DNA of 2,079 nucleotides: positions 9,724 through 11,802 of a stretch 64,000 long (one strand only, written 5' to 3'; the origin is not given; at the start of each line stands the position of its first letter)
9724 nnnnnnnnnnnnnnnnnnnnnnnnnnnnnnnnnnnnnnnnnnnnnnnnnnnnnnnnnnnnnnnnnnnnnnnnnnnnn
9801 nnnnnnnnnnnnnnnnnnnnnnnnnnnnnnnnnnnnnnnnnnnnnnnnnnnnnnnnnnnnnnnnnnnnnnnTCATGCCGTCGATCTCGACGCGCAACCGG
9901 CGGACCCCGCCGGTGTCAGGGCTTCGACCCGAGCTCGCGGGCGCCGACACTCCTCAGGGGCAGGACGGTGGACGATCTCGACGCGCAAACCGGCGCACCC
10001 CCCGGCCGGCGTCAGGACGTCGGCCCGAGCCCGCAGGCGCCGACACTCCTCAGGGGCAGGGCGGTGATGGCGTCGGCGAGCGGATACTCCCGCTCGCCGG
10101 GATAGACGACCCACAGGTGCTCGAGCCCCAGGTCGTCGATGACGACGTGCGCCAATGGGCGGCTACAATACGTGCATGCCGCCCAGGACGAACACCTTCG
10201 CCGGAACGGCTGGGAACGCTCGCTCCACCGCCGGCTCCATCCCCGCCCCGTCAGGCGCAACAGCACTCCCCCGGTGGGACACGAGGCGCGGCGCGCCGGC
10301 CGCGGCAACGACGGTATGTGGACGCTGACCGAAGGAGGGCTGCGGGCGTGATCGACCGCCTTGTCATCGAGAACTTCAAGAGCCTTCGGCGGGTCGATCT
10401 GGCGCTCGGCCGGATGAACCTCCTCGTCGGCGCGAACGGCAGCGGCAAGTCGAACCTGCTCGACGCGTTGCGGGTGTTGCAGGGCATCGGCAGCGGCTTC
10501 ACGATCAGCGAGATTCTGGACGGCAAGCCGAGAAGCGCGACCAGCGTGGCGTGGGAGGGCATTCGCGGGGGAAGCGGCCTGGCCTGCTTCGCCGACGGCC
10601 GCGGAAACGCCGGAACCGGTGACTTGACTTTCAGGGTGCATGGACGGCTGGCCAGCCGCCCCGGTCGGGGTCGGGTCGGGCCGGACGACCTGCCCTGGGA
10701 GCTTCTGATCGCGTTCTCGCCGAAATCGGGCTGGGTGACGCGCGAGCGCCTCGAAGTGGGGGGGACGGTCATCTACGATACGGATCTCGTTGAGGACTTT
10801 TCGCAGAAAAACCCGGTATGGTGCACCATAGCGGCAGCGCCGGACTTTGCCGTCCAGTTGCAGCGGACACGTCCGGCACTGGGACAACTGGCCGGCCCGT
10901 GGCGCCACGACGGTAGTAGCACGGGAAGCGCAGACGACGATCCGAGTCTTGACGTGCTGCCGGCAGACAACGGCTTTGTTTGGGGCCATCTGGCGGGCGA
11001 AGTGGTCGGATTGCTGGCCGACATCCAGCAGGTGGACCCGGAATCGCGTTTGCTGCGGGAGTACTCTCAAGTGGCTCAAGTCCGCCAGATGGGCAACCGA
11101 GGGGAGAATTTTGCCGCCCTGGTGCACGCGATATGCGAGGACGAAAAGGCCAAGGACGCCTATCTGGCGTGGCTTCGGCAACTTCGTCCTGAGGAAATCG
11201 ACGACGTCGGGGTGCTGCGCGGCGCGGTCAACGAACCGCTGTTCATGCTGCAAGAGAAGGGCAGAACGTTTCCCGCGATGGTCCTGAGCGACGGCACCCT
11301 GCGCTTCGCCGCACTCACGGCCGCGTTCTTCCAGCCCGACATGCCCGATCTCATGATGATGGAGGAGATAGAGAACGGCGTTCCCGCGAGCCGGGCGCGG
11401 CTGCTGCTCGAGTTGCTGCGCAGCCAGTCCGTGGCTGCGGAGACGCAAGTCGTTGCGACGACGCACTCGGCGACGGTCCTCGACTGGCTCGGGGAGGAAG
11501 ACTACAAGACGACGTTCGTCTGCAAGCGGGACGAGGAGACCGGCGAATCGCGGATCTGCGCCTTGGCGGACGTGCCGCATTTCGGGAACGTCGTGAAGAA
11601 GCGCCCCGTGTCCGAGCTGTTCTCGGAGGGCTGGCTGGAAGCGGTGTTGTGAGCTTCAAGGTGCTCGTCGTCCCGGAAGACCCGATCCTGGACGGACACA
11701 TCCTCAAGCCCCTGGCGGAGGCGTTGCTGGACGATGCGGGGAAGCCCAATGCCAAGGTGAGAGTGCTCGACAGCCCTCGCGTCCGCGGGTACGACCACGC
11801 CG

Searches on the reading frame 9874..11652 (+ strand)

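Call 83: search_protein_families(library=padloc, proteins=[window:9874-11652:+], max_evalue=0.001)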
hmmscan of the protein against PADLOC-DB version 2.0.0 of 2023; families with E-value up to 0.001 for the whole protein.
window:9874-11652:+ (592 aa): 86 families (the best 25 are shown)
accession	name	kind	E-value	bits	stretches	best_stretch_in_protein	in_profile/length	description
PDLC04389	PDC-M07A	-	4.2e-56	188.8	2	374-589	191-424/443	-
PDLC04393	PDC-M07A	-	4.7e-56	188.6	2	379-590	193-407/435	-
PDLC04391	PDC-M07A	-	1.7e-51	173.5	2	377-591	183-404/412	-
PDLC04392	PDC-M07A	-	1.9e-51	173.5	2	375-589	187-404/432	-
PDLC04178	HEC-01A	-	2.3e-35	120.4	2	377-562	166-354/399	-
PDLC04390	PDC-M07A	-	3.9e-32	109.5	1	382-589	81-291/321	-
PDLC04183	HEC-01A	-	2.3e-29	100.7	2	375-583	184-393/402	-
PDLC04175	HEC-01A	-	1.8e-28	97.6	2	394-544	168-320/363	-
PDLC04177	HEC-01A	-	8.8e-28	95.4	2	405-557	212-360/393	-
PDLC02980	AriA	-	1.7e-26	91.9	2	457-537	224-304/304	-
PDLC04176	HEC-01A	-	2.2e-26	91.1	2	401-543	184-328/371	-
PDLC04541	PDC-M25A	-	4.2e-25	86.6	2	392-570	172-344/380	-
PDLC04184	HEC-01A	-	7.2e-25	85.9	2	393-545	230-400/464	-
PDLC04182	HEC-01A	-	5.4e-23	79.6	2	394-589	207-401/406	-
PDLC04135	mad3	-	3.7e-20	70.8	2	160-207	2-50/374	mads_3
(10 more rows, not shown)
